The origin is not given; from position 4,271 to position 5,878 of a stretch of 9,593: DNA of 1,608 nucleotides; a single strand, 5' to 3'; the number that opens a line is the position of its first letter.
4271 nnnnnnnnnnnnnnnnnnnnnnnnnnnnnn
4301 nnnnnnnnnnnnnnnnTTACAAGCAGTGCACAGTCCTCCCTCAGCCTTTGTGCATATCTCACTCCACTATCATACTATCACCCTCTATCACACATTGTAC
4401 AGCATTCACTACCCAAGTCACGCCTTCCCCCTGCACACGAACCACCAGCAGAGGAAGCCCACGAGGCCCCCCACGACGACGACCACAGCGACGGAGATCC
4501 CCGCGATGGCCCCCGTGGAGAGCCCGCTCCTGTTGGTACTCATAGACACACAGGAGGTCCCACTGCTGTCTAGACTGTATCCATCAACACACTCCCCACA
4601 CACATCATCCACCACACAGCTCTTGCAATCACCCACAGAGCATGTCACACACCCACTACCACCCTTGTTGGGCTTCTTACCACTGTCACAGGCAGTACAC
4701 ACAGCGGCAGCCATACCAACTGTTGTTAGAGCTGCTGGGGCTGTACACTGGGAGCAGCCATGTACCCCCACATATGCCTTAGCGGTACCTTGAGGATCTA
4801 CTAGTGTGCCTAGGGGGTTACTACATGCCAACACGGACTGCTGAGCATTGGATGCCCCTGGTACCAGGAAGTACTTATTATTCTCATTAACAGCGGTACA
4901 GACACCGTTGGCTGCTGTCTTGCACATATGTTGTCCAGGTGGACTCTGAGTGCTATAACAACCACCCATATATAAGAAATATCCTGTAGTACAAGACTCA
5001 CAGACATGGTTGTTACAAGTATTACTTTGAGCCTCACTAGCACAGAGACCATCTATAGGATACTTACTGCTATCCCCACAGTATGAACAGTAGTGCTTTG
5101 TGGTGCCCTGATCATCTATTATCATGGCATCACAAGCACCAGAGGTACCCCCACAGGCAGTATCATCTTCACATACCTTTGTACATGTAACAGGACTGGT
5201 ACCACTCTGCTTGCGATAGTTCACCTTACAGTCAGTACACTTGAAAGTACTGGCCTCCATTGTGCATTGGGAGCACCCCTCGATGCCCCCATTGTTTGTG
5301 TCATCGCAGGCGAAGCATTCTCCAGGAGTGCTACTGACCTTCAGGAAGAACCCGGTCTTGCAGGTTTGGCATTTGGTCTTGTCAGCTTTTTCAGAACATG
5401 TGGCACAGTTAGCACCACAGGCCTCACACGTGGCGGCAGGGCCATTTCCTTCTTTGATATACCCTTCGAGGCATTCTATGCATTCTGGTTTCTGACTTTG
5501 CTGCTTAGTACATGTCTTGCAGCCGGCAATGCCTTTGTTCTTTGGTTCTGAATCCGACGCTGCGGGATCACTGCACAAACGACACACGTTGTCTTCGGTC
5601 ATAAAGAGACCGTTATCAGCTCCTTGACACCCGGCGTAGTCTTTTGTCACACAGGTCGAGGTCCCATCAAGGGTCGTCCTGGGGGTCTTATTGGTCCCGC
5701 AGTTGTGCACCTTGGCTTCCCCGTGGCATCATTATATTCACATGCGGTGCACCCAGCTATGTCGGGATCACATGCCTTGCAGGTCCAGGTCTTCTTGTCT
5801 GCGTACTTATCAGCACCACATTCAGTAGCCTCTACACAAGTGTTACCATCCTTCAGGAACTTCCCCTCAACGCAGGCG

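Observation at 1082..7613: Mosaic identity blocks between non-adjacent cassettes point to recent segmental gene conversion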

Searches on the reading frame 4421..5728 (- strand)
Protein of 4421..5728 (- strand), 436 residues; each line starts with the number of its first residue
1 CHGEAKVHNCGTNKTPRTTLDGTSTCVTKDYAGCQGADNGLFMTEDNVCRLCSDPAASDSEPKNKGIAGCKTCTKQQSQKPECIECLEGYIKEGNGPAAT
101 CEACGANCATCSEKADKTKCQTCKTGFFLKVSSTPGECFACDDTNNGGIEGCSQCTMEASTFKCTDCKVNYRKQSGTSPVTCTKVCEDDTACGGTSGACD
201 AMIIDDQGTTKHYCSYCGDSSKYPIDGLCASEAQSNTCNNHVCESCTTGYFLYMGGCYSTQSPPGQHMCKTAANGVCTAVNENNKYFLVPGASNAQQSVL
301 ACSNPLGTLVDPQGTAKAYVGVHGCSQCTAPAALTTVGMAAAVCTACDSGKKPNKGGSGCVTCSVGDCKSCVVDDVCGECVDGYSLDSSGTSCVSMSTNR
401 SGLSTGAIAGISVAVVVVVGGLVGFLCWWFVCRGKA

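Call 12: search_protein_families(library=pfam, proteins=[window:4421-5728:-])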
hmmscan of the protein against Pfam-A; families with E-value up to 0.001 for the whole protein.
window:4421-5728:- (436 aa): 1 family
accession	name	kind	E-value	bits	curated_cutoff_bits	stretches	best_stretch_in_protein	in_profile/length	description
PF03302.18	VSP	-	8.3e-42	143.9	31.4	2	161-436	122-397/397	Giardia variant-specific surface protein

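Call 24: find_encoding_contigs(protein=window:4421-5602:-, flank=10000, max_places=6)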
Protein window:4421-5602:- (394 aa): no gene with exactly this product is on record in the collection.
